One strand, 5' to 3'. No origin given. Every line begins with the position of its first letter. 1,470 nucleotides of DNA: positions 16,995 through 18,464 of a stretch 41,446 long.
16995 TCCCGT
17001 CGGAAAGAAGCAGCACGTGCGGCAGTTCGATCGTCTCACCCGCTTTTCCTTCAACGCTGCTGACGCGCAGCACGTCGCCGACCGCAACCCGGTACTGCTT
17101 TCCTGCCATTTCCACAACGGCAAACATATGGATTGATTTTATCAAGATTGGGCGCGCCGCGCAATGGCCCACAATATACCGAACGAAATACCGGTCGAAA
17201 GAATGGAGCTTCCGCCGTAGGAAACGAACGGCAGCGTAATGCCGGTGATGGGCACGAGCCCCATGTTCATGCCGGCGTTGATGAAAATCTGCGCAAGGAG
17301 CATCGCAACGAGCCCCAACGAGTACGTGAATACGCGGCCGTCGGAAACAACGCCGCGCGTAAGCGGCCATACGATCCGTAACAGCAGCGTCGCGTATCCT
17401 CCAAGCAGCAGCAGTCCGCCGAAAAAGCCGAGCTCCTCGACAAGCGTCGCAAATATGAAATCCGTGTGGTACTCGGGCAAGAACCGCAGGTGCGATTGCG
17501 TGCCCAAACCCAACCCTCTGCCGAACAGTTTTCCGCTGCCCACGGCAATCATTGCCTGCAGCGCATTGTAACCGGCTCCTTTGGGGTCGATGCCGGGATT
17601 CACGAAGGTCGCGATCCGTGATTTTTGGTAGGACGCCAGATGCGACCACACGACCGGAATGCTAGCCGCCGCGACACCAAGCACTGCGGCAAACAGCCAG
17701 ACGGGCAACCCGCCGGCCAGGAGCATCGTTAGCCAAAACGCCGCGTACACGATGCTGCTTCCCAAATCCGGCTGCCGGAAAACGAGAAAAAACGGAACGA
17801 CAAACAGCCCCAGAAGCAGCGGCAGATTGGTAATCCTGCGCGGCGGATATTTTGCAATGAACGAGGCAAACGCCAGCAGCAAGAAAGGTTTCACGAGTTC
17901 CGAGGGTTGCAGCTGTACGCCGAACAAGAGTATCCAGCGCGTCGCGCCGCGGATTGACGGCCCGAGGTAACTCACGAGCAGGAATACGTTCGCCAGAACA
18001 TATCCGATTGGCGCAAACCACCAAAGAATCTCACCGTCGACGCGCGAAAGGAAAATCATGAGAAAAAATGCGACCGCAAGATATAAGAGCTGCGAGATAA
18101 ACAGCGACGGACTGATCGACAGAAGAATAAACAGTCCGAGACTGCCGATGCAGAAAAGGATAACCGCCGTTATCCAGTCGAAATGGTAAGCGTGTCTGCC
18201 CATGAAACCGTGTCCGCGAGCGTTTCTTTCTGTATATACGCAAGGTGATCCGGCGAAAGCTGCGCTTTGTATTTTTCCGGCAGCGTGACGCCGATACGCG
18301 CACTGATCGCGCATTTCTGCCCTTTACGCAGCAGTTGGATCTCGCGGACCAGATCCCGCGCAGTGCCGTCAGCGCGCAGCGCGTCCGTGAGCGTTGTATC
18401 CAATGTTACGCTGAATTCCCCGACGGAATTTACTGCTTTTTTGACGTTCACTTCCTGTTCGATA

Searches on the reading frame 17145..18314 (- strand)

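Call 80: search_protein_families(library=pfam, proteins=[window:17145-18314:-], max_evalue=0.001)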
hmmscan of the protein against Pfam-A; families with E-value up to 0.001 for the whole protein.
window:17145-18314:- (390 aa): 1 family
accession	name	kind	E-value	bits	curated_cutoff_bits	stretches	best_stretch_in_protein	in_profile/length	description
PF01098.24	FTSW_RODA_SPOVE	-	7.2e-78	262.5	26.4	1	70-388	36-354/356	Cell cycle protein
